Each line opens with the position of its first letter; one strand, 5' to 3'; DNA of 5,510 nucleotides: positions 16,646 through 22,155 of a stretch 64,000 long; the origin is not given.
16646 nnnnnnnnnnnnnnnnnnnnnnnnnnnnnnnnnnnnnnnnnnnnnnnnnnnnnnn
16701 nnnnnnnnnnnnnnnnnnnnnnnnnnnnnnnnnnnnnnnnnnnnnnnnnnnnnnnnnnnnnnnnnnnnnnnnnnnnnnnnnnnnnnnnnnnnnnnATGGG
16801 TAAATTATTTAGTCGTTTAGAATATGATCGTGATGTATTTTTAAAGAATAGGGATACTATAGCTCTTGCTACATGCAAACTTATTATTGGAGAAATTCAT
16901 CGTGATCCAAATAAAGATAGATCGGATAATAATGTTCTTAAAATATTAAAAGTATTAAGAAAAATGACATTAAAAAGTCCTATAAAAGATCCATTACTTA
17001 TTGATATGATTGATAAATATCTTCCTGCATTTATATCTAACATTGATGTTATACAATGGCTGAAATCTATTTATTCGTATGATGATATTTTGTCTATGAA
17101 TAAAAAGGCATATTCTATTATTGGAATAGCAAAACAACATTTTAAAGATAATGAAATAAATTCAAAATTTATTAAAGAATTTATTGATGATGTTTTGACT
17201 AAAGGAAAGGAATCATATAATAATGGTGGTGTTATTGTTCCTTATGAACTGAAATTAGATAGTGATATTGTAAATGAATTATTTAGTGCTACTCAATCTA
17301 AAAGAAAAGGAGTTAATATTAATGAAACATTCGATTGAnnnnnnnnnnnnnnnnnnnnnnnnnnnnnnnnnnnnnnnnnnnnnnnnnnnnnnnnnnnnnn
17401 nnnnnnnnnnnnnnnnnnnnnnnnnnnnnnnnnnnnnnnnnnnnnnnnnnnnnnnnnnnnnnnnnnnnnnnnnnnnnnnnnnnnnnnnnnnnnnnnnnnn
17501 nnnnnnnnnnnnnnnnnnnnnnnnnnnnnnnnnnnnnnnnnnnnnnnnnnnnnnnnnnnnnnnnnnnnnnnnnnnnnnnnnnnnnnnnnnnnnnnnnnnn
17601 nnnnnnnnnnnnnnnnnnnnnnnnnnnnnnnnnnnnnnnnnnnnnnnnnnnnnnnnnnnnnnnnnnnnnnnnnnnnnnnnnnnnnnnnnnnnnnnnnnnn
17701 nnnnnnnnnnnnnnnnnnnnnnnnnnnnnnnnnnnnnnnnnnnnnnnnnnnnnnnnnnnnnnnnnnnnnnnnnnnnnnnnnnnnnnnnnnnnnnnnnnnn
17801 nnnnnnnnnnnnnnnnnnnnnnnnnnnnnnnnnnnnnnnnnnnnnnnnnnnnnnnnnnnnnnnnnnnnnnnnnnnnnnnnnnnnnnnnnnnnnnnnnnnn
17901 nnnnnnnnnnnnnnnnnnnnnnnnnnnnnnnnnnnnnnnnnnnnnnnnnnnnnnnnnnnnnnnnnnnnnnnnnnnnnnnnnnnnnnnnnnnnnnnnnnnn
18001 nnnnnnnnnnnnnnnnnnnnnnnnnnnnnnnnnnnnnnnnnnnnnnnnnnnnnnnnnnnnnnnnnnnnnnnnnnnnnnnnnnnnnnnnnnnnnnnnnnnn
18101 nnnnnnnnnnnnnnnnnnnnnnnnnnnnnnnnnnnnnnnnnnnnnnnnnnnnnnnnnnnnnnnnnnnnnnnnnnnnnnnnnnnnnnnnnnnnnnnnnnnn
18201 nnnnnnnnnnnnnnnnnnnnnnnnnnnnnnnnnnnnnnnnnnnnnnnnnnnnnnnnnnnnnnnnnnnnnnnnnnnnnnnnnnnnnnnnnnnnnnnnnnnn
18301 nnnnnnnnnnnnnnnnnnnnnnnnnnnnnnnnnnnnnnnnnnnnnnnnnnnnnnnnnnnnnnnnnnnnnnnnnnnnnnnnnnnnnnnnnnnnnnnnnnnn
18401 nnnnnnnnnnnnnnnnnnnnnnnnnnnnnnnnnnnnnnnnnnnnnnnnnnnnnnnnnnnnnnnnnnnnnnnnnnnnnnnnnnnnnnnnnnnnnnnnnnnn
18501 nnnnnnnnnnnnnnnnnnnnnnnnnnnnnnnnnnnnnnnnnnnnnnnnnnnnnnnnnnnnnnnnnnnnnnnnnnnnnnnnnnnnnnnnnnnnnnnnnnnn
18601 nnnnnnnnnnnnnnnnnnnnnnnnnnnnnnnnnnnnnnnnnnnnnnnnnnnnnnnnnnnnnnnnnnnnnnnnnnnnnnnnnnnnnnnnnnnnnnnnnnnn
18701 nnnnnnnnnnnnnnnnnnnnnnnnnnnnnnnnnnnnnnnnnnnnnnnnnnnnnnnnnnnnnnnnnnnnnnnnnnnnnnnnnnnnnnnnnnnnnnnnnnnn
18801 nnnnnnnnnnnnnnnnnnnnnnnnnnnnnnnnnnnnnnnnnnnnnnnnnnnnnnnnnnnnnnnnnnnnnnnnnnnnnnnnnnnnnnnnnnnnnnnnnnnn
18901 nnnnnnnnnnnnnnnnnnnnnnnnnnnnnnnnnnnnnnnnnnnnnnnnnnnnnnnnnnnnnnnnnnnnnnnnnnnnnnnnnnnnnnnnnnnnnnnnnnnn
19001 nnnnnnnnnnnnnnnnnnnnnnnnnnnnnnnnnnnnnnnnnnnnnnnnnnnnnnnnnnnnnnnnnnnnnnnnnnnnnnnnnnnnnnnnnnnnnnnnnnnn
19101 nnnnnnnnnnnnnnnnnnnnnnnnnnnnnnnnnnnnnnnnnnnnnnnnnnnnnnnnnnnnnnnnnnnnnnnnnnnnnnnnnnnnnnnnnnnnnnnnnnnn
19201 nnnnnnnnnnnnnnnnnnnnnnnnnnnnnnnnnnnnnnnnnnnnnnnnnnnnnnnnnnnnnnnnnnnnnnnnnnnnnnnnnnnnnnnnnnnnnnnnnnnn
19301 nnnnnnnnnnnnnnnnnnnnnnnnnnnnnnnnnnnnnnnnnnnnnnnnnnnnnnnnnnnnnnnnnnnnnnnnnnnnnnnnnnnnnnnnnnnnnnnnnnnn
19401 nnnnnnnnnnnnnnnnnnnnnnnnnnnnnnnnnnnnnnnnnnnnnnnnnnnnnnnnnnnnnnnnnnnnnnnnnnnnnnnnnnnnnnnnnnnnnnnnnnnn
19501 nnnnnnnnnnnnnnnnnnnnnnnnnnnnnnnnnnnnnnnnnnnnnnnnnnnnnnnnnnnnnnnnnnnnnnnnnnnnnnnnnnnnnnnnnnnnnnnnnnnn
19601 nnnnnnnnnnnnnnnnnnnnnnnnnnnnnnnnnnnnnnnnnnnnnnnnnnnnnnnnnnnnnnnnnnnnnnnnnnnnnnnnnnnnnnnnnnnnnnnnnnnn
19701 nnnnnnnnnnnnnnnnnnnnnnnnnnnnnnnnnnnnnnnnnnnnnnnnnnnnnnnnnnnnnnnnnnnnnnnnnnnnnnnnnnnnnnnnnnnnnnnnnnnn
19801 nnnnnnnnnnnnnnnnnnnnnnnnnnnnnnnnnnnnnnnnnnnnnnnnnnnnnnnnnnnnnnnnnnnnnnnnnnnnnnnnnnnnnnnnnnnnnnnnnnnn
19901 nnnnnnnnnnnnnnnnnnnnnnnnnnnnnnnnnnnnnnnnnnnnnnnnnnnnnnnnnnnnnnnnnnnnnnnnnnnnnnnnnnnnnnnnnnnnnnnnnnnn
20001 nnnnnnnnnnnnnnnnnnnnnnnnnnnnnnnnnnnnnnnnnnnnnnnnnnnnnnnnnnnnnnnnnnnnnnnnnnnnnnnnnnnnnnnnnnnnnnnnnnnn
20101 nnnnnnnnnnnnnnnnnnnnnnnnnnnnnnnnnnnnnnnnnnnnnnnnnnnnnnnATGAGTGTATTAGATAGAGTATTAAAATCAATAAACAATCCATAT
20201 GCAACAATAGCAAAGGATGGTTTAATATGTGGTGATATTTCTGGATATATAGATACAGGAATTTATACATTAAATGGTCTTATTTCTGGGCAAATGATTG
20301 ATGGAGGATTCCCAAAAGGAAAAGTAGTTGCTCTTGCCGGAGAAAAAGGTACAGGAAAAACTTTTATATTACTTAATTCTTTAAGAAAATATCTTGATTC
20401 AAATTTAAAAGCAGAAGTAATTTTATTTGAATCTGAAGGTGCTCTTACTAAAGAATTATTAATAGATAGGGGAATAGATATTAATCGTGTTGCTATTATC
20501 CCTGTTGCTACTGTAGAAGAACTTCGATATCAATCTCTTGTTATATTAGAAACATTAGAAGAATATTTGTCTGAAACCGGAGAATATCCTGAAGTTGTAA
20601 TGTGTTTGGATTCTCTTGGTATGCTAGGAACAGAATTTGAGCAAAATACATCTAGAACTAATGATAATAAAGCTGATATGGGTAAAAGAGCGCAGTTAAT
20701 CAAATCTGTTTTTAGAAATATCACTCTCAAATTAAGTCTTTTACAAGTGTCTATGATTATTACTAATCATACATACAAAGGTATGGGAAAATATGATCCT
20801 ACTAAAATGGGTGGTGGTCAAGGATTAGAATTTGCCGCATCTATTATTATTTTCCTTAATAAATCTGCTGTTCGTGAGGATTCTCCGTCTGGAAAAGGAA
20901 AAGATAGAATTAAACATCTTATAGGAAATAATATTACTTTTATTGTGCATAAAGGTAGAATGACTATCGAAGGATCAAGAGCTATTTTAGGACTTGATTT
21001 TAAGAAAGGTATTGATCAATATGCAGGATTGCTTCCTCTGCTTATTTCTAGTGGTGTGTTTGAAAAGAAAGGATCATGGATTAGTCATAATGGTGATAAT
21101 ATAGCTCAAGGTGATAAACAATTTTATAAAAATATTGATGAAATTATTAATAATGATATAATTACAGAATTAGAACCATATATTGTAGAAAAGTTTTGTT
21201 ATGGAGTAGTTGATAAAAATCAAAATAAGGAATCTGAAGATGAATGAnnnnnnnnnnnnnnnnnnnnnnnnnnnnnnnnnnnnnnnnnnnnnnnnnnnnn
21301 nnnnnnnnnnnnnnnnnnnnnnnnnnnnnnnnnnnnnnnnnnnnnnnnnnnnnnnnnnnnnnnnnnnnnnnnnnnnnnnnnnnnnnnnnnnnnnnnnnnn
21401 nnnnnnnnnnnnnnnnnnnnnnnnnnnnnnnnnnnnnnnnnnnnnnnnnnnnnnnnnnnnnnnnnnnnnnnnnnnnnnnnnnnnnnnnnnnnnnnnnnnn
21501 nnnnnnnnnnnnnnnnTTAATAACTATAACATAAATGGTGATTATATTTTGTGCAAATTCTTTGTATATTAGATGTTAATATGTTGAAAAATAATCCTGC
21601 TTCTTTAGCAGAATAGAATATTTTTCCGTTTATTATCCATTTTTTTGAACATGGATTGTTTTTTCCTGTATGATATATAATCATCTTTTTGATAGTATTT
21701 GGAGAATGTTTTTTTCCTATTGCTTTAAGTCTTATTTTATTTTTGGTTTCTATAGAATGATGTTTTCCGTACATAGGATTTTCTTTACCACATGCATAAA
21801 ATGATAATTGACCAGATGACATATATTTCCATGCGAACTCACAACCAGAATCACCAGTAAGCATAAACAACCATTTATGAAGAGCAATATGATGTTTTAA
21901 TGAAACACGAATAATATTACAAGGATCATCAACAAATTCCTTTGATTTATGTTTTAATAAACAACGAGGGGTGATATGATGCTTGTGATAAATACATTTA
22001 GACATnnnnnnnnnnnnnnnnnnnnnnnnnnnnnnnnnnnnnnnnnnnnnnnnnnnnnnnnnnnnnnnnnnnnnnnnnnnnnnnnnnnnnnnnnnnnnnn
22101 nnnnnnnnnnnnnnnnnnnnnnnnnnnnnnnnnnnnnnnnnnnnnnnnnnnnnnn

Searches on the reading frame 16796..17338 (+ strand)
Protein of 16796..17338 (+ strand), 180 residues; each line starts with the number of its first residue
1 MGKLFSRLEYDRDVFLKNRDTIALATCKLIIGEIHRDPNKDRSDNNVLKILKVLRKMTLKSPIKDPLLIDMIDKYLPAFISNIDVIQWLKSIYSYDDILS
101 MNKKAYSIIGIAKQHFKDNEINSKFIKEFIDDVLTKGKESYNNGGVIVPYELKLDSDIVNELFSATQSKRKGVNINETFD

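Call 85: search_protein_families(library=pfam, proteins=[window:16796-17338:+], max_evalue=0.01)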
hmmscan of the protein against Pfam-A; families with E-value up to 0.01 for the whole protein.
window:16796-17338:+ (180 aa): 0 families

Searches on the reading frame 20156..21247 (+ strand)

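Call 3: search_protein_families(library=pfam, proteins=[window:20156-21247:+], max_evalue=0.01)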
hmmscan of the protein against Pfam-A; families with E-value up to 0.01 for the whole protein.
window:20156-21247:+ (363 aa): 5 families
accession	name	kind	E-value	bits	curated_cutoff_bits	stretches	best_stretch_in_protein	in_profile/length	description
PF00154.27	RecA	-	3.4e-09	37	27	1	49-285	46-260/262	recA bacterial DNA recombination protein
PF21096.2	RecA_C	-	2.3e-06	28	27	1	298-347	9-56/57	RecA C-terminal domain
PF06745.19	ATPase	-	2.6e-05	24.2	26.6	1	33-74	2-38/231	KaiC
PF13481.12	AAA_25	-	0.0006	19.9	27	1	48-77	26-55/195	AAA domain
PF13401.12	AAA_22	-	0.0098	16.6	27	0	56-150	6-89/130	AAA domain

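Call 4: search_protein_families(library=phrogs, proteins=[window:20156-21247:+], max_evalue=0.001)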
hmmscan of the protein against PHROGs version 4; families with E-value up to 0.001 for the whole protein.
window:20156-21247:+ (363 aa): 5 families
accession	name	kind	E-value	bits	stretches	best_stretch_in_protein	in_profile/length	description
phrog_97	-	other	1e-62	214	2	1-239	21-256/506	UvsX-like recombinase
phrog_8337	-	DNA, RNA and nucleotide metabolism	3.8e-30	106.2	1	29-261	47-267/273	DNA repair protein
phrog_9666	-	unknown function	8.3e-06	25.3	0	28-70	25-66/779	-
phrog_18112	-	other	0.00052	20.7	1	253-308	57-113/207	recombinase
phrog_19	-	DNA, RNA and nucleotide metabolism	0.0008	19.4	0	32-80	335-378/621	DnaB-like replicative helicase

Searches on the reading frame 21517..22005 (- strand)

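Call 3: search_protein_families(library=pfam, proteins=[window:21517-22005:-], max_evalue=0.01)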
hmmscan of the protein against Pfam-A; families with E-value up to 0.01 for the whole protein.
window:21517-22005:- (162 aa): 1 family
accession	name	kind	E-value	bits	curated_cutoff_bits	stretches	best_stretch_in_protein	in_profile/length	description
PF07460.16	NUMOD3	-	3e-11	43.5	20.4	2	73-92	18-37/37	NUMOD3 motif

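Call 4: search_protein_families(library=phrogs, proteins=[window:21517-22005:-], max_evalue=0.001)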
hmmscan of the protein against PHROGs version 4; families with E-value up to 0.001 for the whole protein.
window:21517-22005:- (162 aa): 3 families
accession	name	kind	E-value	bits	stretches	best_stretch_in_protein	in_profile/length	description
phrog_655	-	DNA, RNA and nucleotide metabolism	3.2e-09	38.1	1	4-124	47-189/343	homing endonuclease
phrog_314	-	DNA, RNA and nucleotide metabolism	3e-07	30.8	1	63-157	281-382/574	homing endonuclease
phrog_12434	-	DNA, RNA and nucleotide metabolism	0.00015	22.3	1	8-94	40-125/292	HNH endonuclease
